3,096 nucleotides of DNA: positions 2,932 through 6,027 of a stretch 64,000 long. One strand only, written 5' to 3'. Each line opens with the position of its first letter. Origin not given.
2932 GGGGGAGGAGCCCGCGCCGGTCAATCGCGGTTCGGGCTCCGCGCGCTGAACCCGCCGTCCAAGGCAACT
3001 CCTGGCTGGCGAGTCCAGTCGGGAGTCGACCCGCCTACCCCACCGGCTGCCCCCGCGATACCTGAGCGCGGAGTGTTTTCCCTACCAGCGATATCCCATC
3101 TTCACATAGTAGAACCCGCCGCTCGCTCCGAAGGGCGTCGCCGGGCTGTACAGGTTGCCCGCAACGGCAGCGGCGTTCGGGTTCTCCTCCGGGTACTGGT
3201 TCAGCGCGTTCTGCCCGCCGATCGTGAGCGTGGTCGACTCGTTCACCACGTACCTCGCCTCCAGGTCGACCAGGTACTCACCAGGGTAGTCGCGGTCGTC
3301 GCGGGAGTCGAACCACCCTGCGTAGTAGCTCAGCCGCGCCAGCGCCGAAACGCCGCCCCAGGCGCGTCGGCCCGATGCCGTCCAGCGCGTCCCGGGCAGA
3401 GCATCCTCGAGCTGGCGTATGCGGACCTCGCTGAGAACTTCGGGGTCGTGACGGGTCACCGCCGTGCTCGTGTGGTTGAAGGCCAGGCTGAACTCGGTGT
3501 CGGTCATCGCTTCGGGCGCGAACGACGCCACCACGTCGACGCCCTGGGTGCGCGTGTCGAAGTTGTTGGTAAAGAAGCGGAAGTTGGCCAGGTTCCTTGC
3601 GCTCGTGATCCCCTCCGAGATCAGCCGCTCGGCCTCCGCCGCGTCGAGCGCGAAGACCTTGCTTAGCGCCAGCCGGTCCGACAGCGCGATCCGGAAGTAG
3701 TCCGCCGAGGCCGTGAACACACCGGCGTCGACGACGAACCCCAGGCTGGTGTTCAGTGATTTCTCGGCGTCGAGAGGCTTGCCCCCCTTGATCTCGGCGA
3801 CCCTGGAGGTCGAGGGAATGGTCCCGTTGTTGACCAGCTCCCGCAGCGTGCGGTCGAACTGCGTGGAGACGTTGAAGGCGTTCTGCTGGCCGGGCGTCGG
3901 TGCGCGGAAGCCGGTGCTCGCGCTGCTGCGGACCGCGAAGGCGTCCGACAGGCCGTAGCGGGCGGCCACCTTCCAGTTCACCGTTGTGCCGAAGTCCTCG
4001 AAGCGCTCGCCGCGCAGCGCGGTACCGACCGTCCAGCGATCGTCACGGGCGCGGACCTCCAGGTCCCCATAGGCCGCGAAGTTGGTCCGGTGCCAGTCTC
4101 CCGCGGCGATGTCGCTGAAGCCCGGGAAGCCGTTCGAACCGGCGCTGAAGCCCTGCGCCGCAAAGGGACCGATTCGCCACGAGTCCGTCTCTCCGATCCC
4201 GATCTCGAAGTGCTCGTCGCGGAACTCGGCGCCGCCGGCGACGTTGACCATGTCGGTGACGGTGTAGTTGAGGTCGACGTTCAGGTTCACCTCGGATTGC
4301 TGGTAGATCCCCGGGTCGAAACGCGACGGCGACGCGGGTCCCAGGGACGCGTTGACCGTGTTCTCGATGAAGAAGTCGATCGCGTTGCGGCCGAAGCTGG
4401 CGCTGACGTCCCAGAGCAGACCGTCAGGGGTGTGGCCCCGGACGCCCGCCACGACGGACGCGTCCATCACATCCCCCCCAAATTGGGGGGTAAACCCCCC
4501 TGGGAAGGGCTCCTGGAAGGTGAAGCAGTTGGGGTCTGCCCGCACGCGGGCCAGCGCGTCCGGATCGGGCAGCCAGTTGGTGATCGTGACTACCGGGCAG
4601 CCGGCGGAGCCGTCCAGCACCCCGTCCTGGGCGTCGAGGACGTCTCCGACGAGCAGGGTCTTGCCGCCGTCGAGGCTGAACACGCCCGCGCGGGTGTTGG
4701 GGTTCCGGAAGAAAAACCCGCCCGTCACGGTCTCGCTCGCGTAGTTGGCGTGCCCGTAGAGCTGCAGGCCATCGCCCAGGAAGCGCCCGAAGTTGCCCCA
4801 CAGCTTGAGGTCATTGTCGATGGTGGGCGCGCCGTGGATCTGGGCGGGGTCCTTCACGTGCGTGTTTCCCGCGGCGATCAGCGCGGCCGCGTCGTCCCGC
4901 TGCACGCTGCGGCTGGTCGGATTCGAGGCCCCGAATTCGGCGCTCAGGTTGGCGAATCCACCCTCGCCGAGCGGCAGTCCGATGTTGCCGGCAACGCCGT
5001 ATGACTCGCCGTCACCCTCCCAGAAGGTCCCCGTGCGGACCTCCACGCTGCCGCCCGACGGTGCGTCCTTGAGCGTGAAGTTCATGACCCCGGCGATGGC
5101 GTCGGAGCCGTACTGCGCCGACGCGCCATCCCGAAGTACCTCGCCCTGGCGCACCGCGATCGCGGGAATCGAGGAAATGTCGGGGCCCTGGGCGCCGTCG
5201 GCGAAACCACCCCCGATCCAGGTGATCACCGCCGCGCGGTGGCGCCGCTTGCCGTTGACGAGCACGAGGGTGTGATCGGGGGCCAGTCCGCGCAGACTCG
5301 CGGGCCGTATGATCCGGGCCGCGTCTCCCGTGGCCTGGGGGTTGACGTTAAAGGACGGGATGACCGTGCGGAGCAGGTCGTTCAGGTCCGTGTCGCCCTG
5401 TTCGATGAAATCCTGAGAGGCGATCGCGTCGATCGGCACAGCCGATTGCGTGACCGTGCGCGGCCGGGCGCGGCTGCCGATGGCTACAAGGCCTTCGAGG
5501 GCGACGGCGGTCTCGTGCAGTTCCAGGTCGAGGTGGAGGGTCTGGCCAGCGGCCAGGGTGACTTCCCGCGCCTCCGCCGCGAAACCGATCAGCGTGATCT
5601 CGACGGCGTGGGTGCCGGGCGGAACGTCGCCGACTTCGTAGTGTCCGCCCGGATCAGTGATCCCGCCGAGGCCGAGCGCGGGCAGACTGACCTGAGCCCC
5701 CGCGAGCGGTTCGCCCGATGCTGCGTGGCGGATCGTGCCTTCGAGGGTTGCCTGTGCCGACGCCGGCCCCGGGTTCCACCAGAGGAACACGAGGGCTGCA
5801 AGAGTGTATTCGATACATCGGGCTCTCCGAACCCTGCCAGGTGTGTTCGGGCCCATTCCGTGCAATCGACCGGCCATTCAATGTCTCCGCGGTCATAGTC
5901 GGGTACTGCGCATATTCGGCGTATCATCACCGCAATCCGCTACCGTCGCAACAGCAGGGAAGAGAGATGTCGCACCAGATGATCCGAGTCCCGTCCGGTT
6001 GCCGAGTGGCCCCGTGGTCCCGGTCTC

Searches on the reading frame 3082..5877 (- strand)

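Call 40: search_protein_families(library=pfam, proteins=[window:3082-5877:-], max_evalue=0.001)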
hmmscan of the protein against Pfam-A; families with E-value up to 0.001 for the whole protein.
window:3082-5877:- (931 aa): 5 families
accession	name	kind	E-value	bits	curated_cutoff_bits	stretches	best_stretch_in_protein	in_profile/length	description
PF00593.30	TonB_dep_Rec_b-barrel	-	5.3e-28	99.5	27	1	474-890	62-435/436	TonB dependent receptor-like, beta-barrel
PF07715.20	Plug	-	1.9e-16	60.9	23.9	1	144-264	4-107/107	TonB-dependent Receptor Plug Domain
PF13620.12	CarboxypepD_reg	-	1.4e-14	54.6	32.3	1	44-120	1-81/82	Carboxypeptidase regulatory-like domain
PF13715.12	CarbopepD_reg_2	-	1.1e-13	51.4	32.2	1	46-131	2-87/88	CarboxypepD_reg-like domain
PF08308.17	PEGA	-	0.00086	19.6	20.8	0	82-123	29-70/71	PEGA domain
